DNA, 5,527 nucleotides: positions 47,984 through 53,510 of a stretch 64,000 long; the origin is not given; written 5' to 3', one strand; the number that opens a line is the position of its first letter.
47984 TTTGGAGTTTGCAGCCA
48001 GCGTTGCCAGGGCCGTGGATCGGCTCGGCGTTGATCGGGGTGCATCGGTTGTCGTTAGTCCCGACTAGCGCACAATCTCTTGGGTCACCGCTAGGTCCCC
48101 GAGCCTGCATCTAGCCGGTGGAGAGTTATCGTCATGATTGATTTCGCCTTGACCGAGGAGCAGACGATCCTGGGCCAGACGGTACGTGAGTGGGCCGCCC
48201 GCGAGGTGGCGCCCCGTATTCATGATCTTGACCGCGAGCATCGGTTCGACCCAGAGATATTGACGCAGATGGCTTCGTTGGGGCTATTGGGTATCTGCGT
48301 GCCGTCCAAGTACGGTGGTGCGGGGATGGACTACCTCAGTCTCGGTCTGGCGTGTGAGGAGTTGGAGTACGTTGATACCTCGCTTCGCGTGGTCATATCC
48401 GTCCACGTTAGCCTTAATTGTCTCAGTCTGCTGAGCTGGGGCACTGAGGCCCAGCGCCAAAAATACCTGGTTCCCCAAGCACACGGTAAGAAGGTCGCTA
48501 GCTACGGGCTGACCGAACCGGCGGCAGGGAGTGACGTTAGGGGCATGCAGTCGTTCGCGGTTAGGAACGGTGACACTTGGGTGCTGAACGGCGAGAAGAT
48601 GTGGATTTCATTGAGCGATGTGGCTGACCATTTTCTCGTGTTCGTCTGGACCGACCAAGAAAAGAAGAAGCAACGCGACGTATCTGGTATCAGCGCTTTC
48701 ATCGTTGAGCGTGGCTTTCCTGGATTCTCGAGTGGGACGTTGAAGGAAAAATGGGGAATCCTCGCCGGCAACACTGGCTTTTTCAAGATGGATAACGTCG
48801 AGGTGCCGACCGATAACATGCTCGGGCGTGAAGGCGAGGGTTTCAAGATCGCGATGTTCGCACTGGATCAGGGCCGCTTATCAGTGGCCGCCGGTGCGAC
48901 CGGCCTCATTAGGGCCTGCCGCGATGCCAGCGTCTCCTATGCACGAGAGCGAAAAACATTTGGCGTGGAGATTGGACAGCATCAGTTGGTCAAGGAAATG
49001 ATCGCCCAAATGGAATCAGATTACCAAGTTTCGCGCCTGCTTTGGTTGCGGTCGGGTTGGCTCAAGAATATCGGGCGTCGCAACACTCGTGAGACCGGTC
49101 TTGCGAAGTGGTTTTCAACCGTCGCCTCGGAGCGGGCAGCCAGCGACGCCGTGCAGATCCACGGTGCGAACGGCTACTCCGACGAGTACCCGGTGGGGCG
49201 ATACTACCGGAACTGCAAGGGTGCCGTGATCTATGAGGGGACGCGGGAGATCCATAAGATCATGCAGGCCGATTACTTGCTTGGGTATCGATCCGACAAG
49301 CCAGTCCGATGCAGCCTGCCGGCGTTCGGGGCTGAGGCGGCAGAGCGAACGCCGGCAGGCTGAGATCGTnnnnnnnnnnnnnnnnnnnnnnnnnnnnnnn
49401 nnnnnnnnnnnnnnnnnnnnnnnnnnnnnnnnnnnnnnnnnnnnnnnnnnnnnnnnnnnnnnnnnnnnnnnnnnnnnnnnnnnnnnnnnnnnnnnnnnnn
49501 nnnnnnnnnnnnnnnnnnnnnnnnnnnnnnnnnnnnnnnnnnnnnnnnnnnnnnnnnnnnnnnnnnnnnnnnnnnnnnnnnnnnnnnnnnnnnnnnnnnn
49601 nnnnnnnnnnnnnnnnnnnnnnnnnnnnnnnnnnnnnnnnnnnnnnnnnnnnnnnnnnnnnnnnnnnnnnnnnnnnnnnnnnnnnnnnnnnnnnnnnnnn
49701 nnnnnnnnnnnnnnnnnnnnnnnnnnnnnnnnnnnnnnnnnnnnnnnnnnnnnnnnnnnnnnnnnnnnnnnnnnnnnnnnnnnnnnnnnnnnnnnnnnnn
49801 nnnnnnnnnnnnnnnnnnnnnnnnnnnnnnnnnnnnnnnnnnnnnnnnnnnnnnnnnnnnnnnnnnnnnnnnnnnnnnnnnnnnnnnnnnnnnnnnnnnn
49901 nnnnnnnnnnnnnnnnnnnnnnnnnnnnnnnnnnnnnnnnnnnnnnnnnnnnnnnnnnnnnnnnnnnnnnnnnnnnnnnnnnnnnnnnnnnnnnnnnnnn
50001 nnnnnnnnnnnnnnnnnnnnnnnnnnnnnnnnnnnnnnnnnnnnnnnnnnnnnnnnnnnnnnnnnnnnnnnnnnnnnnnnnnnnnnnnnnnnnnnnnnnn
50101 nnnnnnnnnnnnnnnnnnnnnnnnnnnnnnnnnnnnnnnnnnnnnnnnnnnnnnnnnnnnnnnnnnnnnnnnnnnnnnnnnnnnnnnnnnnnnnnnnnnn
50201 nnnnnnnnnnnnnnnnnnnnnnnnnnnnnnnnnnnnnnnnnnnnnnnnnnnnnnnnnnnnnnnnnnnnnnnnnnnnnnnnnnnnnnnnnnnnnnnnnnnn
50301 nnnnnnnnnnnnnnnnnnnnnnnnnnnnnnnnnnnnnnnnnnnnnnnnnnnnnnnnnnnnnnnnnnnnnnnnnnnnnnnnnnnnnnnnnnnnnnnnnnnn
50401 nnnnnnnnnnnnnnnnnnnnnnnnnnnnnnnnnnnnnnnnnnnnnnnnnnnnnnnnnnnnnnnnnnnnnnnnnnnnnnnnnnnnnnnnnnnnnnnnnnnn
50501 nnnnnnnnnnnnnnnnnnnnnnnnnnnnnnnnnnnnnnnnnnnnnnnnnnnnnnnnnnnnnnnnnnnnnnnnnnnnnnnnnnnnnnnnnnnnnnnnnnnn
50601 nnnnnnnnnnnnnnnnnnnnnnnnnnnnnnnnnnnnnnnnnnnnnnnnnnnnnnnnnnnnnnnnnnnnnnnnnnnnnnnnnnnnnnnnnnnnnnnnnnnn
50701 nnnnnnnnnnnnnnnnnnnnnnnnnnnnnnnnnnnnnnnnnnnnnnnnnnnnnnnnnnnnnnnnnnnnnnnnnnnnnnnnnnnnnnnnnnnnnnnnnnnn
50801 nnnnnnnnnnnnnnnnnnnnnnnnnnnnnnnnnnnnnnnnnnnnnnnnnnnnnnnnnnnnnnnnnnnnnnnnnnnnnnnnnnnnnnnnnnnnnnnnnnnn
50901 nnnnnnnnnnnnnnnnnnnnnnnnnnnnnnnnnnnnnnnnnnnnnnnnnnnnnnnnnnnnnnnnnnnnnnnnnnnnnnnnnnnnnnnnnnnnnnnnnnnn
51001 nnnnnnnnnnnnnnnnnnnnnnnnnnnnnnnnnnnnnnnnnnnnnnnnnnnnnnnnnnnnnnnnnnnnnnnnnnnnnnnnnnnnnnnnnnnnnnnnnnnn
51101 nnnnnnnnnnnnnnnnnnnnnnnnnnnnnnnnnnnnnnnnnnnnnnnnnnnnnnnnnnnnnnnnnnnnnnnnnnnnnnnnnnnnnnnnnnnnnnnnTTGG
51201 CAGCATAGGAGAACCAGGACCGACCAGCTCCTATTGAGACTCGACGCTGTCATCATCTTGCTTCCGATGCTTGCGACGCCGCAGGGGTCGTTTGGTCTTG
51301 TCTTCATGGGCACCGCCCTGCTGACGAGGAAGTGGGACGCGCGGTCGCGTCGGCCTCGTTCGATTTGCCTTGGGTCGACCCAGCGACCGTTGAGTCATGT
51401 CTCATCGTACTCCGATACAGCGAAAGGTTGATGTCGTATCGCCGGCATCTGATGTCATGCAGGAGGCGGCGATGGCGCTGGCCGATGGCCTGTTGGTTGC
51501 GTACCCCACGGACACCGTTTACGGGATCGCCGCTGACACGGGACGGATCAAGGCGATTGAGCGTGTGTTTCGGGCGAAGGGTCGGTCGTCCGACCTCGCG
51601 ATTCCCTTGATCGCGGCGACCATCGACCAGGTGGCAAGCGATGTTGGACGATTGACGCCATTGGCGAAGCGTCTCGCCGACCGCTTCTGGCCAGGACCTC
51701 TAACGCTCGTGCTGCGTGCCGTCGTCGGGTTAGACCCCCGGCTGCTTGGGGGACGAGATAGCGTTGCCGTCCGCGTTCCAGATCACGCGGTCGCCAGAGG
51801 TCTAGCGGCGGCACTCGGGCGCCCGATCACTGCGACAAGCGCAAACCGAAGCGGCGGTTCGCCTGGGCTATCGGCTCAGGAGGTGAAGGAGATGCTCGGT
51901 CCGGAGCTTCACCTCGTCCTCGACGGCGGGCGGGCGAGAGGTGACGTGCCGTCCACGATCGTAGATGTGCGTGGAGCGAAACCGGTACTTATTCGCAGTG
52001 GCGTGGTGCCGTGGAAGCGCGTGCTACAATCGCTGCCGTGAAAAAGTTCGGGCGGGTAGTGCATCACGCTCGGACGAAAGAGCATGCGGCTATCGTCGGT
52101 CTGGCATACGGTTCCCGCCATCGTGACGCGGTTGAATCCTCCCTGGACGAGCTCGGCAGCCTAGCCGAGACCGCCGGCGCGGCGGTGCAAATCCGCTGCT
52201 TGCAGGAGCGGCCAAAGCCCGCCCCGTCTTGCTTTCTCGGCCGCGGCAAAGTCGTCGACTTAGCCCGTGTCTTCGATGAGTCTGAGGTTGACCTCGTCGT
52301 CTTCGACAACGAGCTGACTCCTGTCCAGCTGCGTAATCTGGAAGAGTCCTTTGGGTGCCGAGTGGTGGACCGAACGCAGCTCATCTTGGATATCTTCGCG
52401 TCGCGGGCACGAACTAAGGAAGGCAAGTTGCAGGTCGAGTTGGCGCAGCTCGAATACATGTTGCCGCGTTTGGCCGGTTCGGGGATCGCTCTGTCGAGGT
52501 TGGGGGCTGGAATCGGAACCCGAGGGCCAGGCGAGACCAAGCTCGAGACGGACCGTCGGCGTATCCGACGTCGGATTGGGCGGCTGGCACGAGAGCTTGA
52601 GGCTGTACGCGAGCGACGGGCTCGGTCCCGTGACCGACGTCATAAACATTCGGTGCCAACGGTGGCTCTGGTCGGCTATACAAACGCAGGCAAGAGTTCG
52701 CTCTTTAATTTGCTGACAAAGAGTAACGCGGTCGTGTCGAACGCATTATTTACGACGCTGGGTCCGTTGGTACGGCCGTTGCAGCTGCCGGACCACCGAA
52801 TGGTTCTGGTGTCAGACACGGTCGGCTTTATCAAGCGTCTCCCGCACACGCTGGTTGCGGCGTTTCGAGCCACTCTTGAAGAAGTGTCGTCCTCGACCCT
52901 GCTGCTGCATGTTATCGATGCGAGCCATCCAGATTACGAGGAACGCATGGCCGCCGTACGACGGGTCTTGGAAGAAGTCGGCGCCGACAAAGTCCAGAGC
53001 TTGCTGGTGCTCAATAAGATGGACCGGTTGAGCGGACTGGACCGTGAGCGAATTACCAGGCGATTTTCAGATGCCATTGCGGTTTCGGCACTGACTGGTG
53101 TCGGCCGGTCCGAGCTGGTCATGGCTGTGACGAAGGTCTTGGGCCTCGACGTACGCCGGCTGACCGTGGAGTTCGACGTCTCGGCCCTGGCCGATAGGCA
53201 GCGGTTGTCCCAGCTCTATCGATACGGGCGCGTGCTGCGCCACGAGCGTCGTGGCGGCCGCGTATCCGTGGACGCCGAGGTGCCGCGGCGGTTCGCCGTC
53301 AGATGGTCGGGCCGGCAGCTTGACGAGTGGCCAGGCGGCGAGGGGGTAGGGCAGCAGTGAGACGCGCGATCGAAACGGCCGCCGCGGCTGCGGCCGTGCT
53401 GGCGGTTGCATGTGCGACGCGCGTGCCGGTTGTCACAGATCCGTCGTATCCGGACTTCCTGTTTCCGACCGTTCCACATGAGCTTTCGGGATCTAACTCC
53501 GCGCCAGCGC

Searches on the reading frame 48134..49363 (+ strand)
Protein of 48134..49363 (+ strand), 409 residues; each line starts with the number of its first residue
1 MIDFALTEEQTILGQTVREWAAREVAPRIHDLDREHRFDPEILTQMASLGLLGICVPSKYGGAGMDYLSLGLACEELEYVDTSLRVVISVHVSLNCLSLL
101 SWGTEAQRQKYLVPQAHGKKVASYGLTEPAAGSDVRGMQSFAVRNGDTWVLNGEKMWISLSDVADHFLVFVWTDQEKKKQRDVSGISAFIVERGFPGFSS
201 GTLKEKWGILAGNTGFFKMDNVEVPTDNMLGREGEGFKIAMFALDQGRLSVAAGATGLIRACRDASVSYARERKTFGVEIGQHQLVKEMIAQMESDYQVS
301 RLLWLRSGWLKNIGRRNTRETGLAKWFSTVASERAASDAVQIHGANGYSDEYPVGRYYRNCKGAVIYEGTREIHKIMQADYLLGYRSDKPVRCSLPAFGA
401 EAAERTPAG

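Call 113: search_protein_families(library=pfam, proteins=[window:48134-49363:+], max_evalue=0.00001)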
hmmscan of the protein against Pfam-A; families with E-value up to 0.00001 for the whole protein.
window:48134-49363:+ (409 aa): 4 families
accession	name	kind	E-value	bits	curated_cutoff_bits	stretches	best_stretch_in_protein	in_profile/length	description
PF00441.29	Acyl-CoA_dh_1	-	3.9e-40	137.9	22.4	1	234-378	1-145/150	Acyl-CoA dehydrogenase, C-terminal domain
PF02771.21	Acyl-CoA_dh_N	-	4.2e-35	121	22.9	1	7-118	1-112/113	Acyl-CoA dehydrogenase, N-terminal domain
PF02770.24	Acyl-CoA_dh_M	-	4.6e-21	75.2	33.3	1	124-222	2-97/97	Acyl-CoA dehydrogenase, middle domain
PF08028.16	Acyl-CoA_dh_2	-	3.9e-11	43.8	22.7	1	250-370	2-132/134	Acyl-CoA dehydrogenase, C-terminal domain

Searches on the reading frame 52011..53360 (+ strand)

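Call 113: search_protein_families(library=pfam, proteins=[window:52011-53360:+], max_evalue=0.00001)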
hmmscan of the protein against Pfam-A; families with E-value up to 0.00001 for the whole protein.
window:52011-53360:+ (449 aa): 4 families
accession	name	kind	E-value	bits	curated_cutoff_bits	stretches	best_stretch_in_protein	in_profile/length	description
PF13167.11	GTP-bdg_N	-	3.3e-31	108.1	25.4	1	42-130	1-89/89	GTP-binding GTPase N-terminal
PF16360.10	GTP-bdg_M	-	5.2e-31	107.5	29.5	1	132-210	1-79/79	GTP-binding GTPase Middle Region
PF01926.29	MMR_HSR1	-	5.7e-20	72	21.9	1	217-336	1-113/113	50S ribosome-binding GTPase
PF02421.24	FeoB_N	-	1.2e-06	28.6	27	1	217-342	2-120/156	Ferrous iron transport protein B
